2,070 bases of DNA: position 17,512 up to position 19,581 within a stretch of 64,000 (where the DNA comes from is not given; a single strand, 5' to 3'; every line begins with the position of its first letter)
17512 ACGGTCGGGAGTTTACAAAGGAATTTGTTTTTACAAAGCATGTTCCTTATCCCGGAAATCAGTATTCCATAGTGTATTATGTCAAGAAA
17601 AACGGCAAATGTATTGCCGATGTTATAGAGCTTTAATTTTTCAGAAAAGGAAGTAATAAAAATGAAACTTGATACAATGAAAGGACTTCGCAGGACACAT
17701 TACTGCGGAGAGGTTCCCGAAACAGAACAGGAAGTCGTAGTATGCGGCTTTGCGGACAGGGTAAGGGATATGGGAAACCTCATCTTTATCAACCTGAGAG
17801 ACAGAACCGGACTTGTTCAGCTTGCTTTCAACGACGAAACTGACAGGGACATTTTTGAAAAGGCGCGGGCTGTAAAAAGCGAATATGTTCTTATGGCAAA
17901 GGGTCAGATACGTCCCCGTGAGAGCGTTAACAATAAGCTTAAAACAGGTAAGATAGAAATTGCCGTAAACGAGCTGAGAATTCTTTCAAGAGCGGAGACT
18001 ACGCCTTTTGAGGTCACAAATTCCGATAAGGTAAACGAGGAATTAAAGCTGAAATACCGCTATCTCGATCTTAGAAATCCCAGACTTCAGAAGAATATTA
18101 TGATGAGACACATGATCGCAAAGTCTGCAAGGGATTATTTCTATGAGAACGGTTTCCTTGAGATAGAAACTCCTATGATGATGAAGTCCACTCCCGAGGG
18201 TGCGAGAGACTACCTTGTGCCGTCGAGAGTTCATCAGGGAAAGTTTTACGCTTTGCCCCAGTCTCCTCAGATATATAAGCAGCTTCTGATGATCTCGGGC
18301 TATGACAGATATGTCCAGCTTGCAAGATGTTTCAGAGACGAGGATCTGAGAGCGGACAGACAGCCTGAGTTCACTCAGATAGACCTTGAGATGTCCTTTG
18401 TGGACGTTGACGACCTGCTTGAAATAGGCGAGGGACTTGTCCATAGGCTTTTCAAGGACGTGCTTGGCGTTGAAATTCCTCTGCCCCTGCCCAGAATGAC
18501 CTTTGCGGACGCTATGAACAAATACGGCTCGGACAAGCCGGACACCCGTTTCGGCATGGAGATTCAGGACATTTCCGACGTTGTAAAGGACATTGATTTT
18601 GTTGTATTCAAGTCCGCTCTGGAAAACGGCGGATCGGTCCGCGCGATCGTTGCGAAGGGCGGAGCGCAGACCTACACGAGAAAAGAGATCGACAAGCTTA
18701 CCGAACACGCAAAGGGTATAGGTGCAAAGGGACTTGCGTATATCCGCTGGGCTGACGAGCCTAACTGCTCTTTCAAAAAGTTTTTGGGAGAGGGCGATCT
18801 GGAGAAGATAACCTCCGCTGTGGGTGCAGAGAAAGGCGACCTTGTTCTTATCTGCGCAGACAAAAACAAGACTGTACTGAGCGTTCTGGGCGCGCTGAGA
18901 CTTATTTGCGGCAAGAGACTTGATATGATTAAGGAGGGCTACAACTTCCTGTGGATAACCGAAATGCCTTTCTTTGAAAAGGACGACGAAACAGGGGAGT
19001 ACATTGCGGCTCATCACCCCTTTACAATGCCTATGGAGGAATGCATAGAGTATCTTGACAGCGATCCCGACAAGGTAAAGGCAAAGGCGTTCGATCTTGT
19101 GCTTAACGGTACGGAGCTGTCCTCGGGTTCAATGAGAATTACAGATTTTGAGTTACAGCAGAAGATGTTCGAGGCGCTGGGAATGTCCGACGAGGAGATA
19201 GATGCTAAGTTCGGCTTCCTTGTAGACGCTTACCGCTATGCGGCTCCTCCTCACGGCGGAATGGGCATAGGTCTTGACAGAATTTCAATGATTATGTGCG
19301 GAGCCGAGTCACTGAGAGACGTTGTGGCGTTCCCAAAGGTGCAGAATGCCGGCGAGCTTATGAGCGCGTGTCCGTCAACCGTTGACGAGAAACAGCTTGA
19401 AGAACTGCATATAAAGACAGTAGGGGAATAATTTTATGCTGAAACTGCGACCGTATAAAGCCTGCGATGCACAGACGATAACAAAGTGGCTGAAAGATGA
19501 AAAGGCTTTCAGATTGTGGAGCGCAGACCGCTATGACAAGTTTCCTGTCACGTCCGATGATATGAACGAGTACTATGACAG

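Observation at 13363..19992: Possible aminoacyl-adenylate antibiotic defence operon built around aspS (T-box(Asp) - MccF-like - hisS - 3 unknowns - aspS - GNAT)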

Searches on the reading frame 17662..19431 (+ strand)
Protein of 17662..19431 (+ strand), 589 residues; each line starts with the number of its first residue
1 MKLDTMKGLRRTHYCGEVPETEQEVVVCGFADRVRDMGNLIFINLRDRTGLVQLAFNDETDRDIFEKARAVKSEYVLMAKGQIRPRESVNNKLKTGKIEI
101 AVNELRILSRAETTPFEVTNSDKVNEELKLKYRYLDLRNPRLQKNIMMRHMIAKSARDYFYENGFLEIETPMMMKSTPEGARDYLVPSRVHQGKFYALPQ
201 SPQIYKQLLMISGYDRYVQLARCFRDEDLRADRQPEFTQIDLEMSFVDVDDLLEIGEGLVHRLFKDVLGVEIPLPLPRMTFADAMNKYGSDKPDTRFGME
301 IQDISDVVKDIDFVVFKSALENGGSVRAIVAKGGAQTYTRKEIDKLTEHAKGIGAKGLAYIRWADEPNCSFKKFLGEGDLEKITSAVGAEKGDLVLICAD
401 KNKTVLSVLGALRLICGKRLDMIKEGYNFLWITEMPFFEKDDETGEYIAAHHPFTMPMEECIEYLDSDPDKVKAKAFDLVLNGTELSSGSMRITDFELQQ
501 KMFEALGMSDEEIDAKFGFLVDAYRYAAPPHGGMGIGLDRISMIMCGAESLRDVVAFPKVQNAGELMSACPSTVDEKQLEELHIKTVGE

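Call 6: search_protein_families(library=pfam, proteins=[window:17662-19431:+], max_evalue=0.01)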
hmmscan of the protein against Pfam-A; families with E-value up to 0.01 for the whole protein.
window:17662-19431:+ (589 aa): 4 families
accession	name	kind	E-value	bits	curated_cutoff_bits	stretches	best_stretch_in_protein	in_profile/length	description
PF00152.25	tRNA-synt_2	-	5.3e-119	397.3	25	1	125-560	1-307/308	tRNA synthetases class II (D, K and N)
PF02938.19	GAD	-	1.5e-22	80.1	23.4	1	316-408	1-94/95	GAD domain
PF01336.31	tRNA_anti-codon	-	7.2e-12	45.5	27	1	25-108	1-75/75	OB-fold nucleic acid binding domain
PF01409.25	tRNA-synt_2d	-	7.7e-06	26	19.8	0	216-265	104-155/246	tRNA synthetases class II core domain (F)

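Call 9: search_protein_families(library=ncbifam, proteins=[window:17662-19431:+], max_evalue=0.01)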
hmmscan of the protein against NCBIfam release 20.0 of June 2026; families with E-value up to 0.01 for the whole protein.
window:17662-19431:+ (589 aa): 16 families
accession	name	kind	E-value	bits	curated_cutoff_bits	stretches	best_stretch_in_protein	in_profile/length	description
NF001750.0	PRK00476.1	equivalog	2.1e-241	802.4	443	1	10-586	4-586/590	aspartate--tRNA ligase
TIGR00459.1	aspS_bact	equivalog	1.2e-220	733.9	373.85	1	10-587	2-584/586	aspartate--tRNA ligase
NF009460.0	PRK12820.1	equivalog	3e-176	587.6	1379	1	13-589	24-620/723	bifunctional aspartyl-tRNA synthetase/aspartyl/glutamyl-tRNA amidotransferase subunit C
NF003483.0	PRK05159.1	equivalog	3.1e-71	240.5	353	2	11-267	4-258/438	aspartate--tRNA(Asn) ligase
TIGR00458.1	aspS_nondisc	equivalog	2.6e-69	234.3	368.4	2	22-267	12-253/428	aspartate--tRNA(Asn) ligase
TIGR00499.1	lysS_bact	equivalog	1.6e-47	162.3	427.6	2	19-272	50-299/496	lysine--tRNA ligase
NF001756.1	PRK00484.1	subfamily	5.3e-47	160.6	468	2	18-270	47-293/488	lysine--tRNA ligase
NF003037.0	PRK03932.1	equivalog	8.2e-43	147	414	2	20-268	14-263/451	asparagine--tRNA ligase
TIGR00457.1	asnS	equivalog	4.6e-41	141.1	342.6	2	20-269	14-266/455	asparagine--tRNA ligase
NF002821.0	PRK02983.1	equivalog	3.5e-36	124.6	742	2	12-263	647-895/1102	bifunctional lysylphosphatidylglycerol synthetase/lysine--tRNA ligase LysX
NF009101.0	PRK12445.1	subfamily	2.1e-35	122.3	1026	2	22-270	65-308/505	lysine--tRNA ligase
TIGR00462.1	genX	equivalog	3.1e-21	76.1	286.9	2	148-296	3-150/304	EF-P lysine aminoacylase EpmA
NF006828.0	PRK09350.1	equivalog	3.6e-20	72.5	264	2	144-259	14-134/325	elongation factor P--(R)-beta-lysine ligase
NF005052.0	PRK06462.1-1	equivalog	2.8e-18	66.1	368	2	121-267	26-173/353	asparagine synthetase A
NF005054.0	PRK06462.1-4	equivalog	5.3e-13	48.7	309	2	131-291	10-192/318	asparagine synthetase A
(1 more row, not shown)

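Call 14: find_encoding_contigs(protein=window:17662-19431:+, flank=10000, max_places=6)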
Protein window:17662-19431:+ (589 aa): no gene with exactly this product is on record in the collection.

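Call 15: find_related_loci(query=window:17662-19431:+, collection=genome_contigs, flank=10000)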
Query window:17662-19431:+ (589 aa) in genome_contigs; peptide patterns used: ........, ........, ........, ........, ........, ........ (x = any residue, [..] = any of these).
512 stretches matched a pattern; 468 encode a relative of the query (tblastn E <= 1e-3); the best 80 are kept; 80 distinct loci.
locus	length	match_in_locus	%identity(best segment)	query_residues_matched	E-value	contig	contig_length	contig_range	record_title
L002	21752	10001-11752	92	1-584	0e+0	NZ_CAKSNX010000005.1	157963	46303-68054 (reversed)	MAG: uncultured Ruminococcus sp. isolate REFINED_METABAT215_TOP10_CONTIGS_1500_ASSEMBLY_K77_MERGED__Hadza_MoBio_hadza-I-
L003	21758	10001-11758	91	1-587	0e+0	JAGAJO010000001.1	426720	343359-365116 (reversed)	MAG: Ruminococcus sp. isolate RGIG8501 Water_deer_Cecum-1__c21, whole genome shotgun sequence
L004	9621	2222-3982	89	1-587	0e+0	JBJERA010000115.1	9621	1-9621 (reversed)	MAG: Hominimerdicola sp. isolate PUUB53_bin.010 NODE_2255_length_9621_cov_6.482751, whole genome shotgun sequence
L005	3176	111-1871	88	1-587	0e+0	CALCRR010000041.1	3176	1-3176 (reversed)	MAG TPA_asm: uncultured Ruminococcus sp. isolate ERR1278105_bin.198_CONCOCT_v1.1_MAG genome assembly, contig: ERZ842401.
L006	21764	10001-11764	86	1-587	0e+0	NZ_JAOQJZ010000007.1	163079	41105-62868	Hominimerdicola aceti strain Sanger_31 .14207_7_17.7, whole genome shotgun sequence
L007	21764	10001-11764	86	1-587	0e+0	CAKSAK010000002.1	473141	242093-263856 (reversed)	MAG: uncultured Ruminococcus sp. isolate REFINED_METABAT215_TOP10_CONTIGS_1500_ASSEMBLY_K77_MERGED__Hadza_MoBio_hadza-A-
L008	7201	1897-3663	85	1-589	0e+0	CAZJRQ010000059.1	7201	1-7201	MAG TPA_asm: uncultured Oscillospiraceae bacterium isolate SRP274231_co1_2 genome assembly, contig: NODE_11483_length_72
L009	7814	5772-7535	85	1-587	0e+0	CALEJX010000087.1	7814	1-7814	MAG TPA_asm: uncultured Ruminococcus sp. isolate SRR1747018_bin.21_CONCOCT_v1.1_MAG genome assembly, contig: ERZ808240.7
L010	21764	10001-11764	86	1-587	0e+0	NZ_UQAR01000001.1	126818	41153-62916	Uncultured Ruminococcus sp. isolate UMGS91, whole genome shotgun sequence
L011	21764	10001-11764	86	1-587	0e+0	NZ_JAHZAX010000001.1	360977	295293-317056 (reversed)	MAG: Ruminococcus sp. isolate HRGM_Genome_1952 HRGM_Genome_1952_1, whole genome shotgun sequence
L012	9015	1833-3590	84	3-587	0e+0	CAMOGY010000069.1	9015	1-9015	MAG: uncultured Ruminococcus sp. isolate SRR873606_bin.88_metaWRAP_v1.3_MAG genome assembly, contig: NODE_19998_length_9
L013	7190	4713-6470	84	3-587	0e+0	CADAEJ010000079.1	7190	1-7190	MAG: uncultured Ruminococcus sp. isolate RUG13219 genome assembly, contig: RUG13219_asm_79, whole genome shotgun sequenc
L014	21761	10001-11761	84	3-588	0e+0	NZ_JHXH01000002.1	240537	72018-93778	Ruminococcus sp. FC2018 T494DRAFT_scaffold00002.2_C, whole genome shotgun sequence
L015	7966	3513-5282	84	1-589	0e+0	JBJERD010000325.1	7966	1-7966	MAG: Oscillospiraceae bacterium isolate SARD15_bin.023 NODE_7563_length_7966_cov_6.449754, whole genome shotgun sequence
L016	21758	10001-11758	84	3-587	0e+0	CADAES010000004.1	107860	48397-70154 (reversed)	MAG: uncultured Ruminococcus sp. isolate RUG13226 genome assembly, contig: RUG13226_asm_4, whole genome shotgun sequence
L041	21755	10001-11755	80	1-584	0e+0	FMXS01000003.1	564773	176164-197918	Ruminococcaceae bacterium FB2012 genome assembly, contig: IE31DRAFT_scaffold00001.1, whole genome shotgun sequence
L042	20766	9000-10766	78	1-587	0e+0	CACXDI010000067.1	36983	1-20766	MAG: uncultured Ruminococcus sp. isolate RUG11149 genome assembly, contig: RUG11149_asm_67, whole genome shotgun sequenc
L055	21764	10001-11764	78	1-586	0e+0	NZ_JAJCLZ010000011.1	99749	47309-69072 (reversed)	Ruminococcus sp. 210702-SL.1.03 KNMEIJKG_11, whole genome shotgun sequence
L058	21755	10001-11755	78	4-587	0e+0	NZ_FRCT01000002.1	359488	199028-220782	Ruminococcus flavefaciens strain Y1, whole genome shotgun sequence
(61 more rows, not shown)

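Call 27: search_protein_families(library=pfam, proteins=[L006:7055-7648:+, L016:6993-7445:+, L002:11860-12402:+, L041:9454-9972:+, L003:8659-9471:+, L003:9468-9974:+, L055:8786-9964:+, L042:7599-8975:+, L003:7954-8646:+, L058:11766-12224:+], max_evalue=0.01)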
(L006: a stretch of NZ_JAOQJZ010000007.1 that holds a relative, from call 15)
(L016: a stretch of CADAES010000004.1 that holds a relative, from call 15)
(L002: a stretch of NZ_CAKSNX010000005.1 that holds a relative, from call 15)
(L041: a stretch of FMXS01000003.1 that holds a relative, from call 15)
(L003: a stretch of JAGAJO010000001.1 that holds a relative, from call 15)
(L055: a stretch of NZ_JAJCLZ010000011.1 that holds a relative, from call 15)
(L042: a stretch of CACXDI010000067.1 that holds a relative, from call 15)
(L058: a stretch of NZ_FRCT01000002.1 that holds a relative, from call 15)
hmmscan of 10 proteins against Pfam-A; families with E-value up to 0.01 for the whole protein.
L006:7055-7648:+ (197 aa): 1 family
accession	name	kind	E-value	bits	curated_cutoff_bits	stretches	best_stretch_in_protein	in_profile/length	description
PF02698.23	DUF218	-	7.3e-27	94.3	27.6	1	32-181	1-132/133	DUF218 domain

L016:6993-7445:+ (150 aa): 6 families
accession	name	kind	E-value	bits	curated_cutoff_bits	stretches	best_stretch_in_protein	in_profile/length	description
PF13508.13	Acetyltransf_7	-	1.3e-12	48.4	27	1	58-134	10-83/84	Acetyltransferase (GNAT) domain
PF13673.13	Acetyltransf_10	-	1.4e-11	44.9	23.6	1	48-136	28-110/128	Acetyltransferase (GNAT) domain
PF00583.31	Acetyltransf_1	-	2.4e-11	44.4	20.7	1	30-133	12-116/116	Acetyltransferase (GNAT) family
PF13527.13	Acetyltransf_9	-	1.9e-05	25.1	25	0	77-134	74-125/127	Acetyltransferase (GNAT) domain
PF08445.16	FR47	-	3.7e-05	24.1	22.1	1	77-136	23-80/86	FR47-like protein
PF14542.12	Acetyltransf_CG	-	0.0082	16.7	30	0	75-109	24-58/80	GCN5-related N-acetyl-transferase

L002:11860-12402:+ (180 aa): 4 families
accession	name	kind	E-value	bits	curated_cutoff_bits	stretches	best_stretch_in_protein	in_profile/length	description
PF13420.13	Acetyltransf_4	-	8.3e-29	101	24.3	1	10-169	2-155/155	Acetyltransferase (GNAT) domain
PF00583.31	Acetyltransf_1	-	4.6e-11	43.5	20.7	1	53-148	31-116/116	Acetyltransferase (GNAT) family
PF13508.13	Acetyltransf_7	-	1e-06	29.5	27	1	58-149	5-83/84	Acetyltransferase (GNAT) domain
PF13673.13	Acetyltransf_10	-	1.7e-05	25.2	23.6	1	27-138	5-106/128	Acetyltransferase (GNAT) domain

L041:9454-9972:+ (172 aa): 3 families
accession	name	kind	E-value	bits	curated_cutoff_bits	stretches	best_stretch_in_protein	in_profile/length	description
PF13508.13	Acetyltransf_7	-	3.2e-12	47.1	27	1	76-147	3-83/84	Acetyltransferase (GNAT) domain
PF13673.13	Acetyltransf_10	-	3.2e-10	40.5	23.6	1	76-166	32-126/128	Acetyltransferase (GNAT) domain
PF00583.31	Acetyltransf_1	-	5.1e-09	36.9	20.7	1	73-146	31-116/116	Acetyltransferase (GNAT) family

L003:8659-9471:+ (270 aa): 1 family
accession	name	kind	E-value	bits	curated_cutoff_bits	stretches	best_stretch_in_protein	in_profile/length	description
PF23455.1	DUF7129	-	0.00098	19.3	30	1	8-29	13-34/45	Domain of unknown function (DUF7129)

L003:9468-9974:+ (168 aa): 0 families

L055:8786-9964:+ (392 aa): 0 families

L042:7599-8975:+ (458 aa): 3 families
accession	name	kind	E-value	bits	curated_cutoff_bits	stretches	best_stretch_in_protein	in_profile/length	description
PF09903.14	DUF2130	-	1.1e-89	300.5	26.7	1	178-433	4-255/255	Uncharacterized protein conserved in bacteria (DUF2130)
PF01442.23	Apolipoprotein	-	0.00016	21.9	90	1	35-176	37-175/190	Apolipoprotein A1/A4/E domain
PF24441.1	DUF7560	-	0.0035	17.4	27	1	3-25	5-27/44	Family of unknown function (DUF7560)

L003:7954-8646:+ (230 aa): 0 families

L058:11766-12224:+ (152 aa): 1 family
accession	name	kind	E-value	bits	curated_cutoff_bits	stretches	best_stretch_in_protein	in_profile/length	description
PF00293.34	NUDIX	-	1.4e-14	54.7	21.1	1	8-112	8-122/134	NUDIX domain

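Call 53: search_solved_structures(query=L016:6993-7445:+, max_evalue=0.01)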
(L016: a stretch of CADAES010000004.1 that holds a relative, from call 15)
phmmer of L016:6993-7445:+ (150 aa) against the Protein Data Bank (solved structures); distinct sequences matched with E-value up to 0.01: 17.
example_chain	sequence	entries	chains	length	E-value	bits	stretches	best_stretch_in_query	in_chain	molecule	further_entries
1y7r_A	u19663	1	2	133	5.9e-13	52.5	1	17-137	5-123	hypothetical protein SA2161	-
2atr_A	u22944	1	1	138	3.7e-09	40.2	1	14-133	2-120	acetyltransferase, GNAT family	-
3fb3_A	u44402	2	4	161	6.4e-07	32.9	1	77-138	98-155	N-acetyltransferase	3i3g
7dai_A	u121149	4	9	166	5.2e-06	29.9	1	60-136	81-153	Serotonin N-acetyltransferase 1, chloroplastic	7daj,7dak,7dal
6k5m_A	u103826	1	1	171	5.8e-06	29.8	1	60-136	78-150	Serotonin N-acetyltransferase 1, chloroplastic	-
1i21_A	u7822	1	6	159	6.7e-06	29.6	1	62-140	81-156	GLUCOSAMINE-PHOSPHATE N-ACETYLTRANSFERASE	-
1i12_A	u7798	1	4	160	6.8e-06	29.6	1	62-140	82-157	GLUCOSAMINE-PHOSPHATE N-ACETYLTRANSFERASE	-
1i1d_A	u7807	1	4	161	6.9e-06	29.6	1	62-140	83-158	GLUCOSAMINE-PHOSPHATE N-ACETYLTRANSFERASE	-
7k09_A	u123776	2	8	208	8.1e-06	29.3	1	53-136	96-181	Puromycin N-acetyltransferase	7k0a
2ozh_A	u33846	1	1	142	1.8e-05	28.2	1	40-111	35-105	Hypothetical protein XCC2953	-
5ib0_A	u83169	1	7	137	0.00069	23.1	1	58-122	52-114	Uncharacterized protein PA4534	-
4ubr_A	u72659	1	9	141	0.00072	23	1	58-122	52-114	Putative acetyltransferase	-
2cnm_A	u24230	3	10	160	0.00074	23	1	58-145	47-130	MODIFICATION OF 30S RIBOSOMAL SUBUNIT PROTEIN S18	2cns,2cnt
3cxp_A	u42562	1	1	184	0.0011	22.4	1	77-138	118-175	Glucosamine 6-phosphate N-acetyltransferase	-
5isv_A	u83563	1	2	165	0.0023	21.4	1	75-143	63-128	Ribosomal-protein-alanine acetyltransferase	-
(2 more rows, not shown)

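Call 54: search_solved_structures(query=L002:11860-12402:+, max_evalue=0.0001)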
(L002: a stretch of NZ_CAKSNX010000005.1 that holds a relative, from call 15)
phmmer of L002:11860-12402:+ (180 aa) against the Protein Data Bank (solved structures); distinct sequences matched with E-value up to 0.0001: 14.
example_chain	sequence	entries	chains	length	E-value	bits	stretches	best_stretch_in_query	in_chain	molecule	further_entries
5jtf_A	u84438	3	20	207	1.6e-28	103.4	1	7-169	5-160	Putative Phosphinothricin N-acetyltransferase | Phosphinothricin N-acetyltransferase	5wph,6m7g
9igk_A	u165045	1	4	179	1.6e-23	87.2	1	7-175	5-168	Phosphinothricin N-acetyltransferase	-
9igl_A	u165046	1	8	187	1.8e-23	86.9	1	7-175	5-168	Phosphinothricin N-acetyltransferase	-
5dwm_A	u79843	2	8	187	4.6e-23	85.6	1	9-176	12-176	Phosphinothricin N-acetyltransferase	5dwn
1yr0_A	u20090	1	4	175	4.1e-20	76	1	6-174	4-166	phosphinothricin acetyltransferase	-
4j3g_A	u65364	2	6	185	5.3e-18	69.1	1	8-173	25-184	GCN5-related N-acetyltransferase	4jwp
5t7d_A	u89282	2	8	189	9e-18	68.4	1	8-168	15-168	Phosphinothricin N-acetyltransferase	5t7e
4jxq_A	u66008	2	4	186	1.1e-17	68.1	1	9-175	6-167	Acetyltransferase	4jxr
2bl1_A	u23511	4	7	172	5.2e-14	56.1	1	8-171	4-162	PUTATIVE PHOSPHINOTHRICIN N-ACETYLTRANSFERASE PA4866 | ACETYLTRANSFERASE PA4866 FROM P. AERUGINOSA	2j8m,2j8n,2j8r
1yvo_A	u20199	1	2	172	7.1e-14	55.6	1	8-171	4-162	conserved hypothetical protein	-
2jlm_A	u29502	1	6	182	1.6e-11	48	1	21-169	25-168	PUTATIVE PHOSPHINOTHRICIN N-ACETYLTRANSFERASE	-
3dr6_A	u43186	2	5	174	3.4e-10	43.7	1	9-171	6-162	yncA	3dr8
4mbu_A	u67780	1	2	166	3.6e-10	43.6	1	9-171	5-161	Similar to N-acetyltransferase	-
1vhs_A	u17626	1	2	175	8.5e-08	35.8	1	41-169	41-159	similar to phosphinothricin acetyltransferase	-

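Call 55: search_solved_structures(query=L041:9454-9972:+, max_evalue=0.01)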
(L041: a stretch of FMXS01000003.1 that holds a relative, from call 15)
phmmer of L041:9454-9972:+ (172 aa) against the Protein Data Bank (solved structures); distinct sequences matched with E-value up to 0.01: 9.
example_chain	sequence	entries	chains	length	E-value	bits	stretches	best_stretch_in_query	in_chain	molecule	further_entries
2kcw_A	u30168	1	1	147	2.3e-06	30.7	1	86-160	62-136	Uncharacterized acetyltransferase yjaB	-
1q2y_A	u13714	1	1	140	1.3e-05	28.3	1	48-166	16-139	similar to hypothetical proteins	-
3ey5_A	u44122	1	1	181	0.00045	23.2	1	76-152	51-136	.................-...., GNAT family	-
1tiq_A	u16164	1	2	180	0.00055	22.9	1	90-151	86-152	Protease synthase and sporulation negative regulatory protein PAI 1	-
5c82_A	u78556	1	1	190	0.0013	21.7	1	76-150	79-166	Nourseothricin acetyltransferase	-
12jc_A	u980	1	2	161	0.0023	20.9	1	97-159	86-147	Thialysine Acetyltransferase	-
2fe7_A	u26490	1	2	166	0.0023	20.9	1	97-159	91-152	probable N-acetyltransferase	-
1wk4_A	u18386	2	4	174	0.0037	20.3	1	96-158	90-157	ttk003001606 | probable acetyltransferase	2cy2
1wwz_A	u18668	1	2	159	0.0048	19.9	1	97-161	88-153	hypothetical protein PH1933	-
